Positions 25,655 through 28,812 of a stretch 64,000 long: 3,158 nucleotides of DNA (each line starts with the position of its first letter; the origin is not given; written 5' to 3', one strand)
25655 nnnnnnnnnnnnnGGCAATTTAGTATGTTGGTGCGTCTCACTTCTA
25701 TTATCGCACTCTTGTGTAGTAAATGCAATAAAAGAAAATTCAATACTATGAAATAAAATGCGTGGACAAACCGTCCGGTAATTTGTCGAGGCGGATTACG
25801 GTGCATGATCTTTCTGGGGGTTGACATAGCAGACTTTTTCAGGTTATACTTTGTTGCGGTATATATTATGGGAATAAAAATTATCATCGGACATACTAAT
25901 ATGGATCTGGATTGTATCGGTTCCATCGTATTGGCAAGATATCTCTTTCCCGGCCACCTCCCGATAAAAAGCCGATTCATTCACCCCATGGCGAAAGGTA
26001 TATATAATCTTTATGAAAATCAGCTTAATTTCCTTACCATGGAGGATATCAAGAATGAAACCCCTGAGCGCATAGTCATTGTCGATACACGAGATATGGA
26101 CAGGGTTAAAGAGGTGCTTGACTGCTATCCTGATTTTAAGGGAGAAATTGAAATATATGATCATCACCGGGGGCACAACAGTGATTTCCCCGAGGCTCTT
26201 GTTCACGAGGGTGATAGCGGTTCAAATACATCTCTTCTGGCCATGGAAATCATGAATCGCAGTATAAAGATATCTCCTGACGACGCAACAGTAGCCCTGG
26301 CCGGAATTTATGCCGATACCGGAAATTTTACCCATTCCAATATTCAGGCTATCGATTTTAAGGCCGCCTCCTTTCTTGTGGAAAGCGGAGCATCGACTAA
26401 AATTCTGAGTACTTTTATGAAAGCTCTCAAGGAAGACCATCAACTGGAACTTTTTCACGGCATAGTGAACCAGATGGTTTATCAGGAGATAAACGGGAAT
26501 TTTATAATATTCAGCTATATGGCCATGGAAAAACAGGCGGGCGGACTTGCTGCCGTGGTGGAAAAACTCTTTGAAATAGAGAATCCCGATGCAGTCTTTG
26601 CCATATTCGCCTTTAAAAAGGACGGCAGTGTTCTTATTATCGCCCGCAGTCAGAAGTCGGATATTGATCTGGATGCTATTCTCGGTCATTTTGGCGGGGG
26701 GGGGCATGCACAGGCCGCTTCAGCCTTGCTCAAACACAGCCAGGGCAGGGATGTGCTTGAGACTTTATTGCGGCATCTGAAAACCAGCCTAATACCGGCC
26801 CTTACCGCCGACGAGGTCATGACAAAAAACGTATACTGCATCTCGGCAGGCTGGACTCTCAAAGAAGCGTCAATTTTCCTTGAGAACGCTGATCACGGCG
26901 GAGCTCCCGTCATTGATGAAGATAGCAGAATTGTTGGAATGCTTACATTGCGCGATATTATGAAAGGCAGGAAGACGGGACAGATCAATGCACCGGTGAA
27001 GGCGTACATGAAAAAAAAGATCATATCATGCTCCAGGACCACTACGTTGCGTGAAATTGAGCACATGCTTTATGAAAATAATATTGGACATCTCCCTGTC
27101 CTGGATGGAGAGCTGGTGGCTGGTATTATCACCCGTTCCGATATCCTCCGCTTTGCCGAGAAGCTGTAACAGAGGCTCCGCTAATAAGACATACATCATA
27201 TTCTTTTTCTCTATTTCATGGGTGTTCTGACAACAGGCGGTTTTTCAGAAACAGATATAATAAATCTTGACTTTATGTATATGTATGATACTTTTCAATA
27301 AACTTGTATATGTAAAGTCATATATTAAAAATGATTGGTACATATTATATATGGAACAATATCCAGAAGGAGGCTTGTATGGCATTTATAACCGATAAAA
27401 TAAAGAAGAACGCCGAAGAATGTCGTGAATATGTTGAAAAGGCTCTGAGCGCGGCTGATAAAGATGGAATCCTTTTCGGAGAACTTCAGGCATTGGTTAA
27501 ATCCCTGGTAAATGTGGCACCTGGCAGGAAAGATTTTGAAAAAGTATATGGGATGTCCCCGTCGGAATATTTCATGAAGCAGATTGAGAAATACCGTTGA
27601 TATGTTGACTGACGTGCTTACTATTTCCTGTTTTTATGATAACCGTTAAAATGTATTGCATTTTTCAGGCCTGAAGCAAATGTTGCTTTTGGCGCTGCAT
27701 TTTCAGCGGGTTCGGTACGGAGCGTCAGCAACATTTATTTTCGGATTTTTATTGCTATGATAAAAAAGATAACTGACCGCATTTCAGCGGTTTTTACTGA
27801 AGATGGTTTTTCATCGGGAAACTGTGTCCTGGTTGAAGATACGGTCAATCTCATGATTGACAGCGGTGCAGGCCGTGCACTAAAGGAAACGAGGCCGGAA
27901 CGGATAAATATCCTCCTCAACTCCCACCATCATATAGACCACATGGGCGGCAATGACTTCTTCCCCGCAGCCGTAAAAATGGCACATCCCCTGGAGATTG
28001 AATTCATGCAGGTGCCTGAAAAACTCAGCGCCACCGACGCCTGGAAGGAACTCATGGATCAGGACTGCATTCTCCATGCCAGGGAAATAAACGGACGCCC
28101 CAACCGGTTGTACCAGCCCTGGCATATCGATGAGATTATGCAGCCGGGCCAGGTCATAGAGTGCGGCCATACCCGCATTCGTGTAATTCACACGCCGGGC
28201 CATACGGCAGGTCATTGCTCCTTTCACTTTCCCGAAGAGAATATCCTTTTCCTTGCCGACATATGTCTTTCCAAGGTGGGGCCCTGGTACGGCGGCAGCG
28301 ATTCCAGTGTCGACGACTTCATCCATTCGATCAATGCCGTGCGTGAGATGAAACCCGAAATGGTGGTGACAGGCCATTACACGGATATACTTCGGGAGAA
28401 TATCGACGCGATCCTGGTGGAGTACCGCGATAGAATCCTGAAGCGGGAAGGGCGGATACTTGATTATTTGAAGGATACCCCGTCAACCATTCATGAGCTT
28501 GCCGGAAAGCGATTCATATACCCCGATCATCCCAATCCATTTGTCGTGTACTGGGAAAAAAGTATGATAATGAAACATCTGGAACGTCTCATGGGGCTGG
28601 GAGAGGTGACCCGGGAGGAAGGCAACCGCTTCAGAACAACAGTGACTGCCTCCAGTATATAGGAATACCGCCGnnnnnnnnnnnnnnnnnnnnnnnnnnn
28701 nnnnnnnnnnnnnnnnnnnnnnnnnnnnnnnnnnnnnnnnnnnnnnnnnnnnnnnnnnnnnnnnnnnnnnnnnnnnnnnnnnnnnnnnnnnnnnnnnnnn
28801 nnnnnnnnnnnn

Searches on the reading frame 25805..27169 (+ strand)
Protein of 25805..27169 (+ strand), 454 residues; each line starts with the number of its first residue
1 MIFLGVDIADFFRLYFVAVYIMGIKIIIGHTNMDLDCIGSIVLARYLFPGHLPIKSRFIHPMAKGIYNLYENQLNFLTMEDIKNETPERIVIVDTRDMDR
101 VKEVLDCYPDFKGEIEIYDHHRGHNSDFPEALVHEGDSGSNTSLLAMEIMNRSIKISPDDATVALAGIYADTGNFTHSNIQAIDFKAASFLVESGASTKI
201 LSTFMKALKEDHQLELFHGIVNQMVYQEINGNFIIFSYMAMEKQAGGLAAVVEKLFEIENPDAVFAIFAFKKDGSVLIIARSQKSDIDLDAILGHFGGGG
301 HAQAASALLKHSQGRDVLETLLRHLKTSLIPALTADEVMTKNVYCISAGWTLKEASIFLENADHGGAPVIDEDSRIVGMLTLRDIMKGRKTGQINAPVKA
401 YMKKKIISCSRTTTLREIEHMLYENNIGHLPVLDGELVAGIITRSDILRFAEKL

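Call 64: search_protein_families(library=pfam, proteins=[window:25805-27169:+], max_evalue=0.00001)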
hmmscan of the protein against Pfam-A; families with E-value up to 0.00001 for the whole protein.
window:25805-27169:+ (454 aa): 3 families
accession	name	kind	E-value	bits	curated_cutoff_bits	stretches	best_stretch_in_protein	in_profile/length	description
PF00571.33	CBS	-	2e-28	98.9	24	2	398-451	1-55/57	CBS domain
PF01368.27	DHH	-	9.2e-10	39.3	28.1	1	26-168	3-125/125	DHH family, N-terminal domain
PF02272.25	DHHA1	-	3.9e-07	30.9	25.9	1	235-323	5-98/102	DHHA1 domain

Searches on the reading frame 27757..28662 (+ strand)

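Call 64: search_protein_families(library=pfam, proteins=[window:27757-28662:+], max_evalue=0.00001)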
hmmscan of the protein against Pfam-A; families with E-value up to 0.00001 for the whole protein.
window:27757-28662:+ (301 aa): 1 family
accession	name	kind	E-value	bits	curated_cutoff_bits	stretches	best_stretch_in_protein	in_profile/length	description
PF00753.33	Lactamase_B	-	4.9e-23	82.5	22.7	1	17-207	2-196/196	Metallo-beta-lactamase superfamily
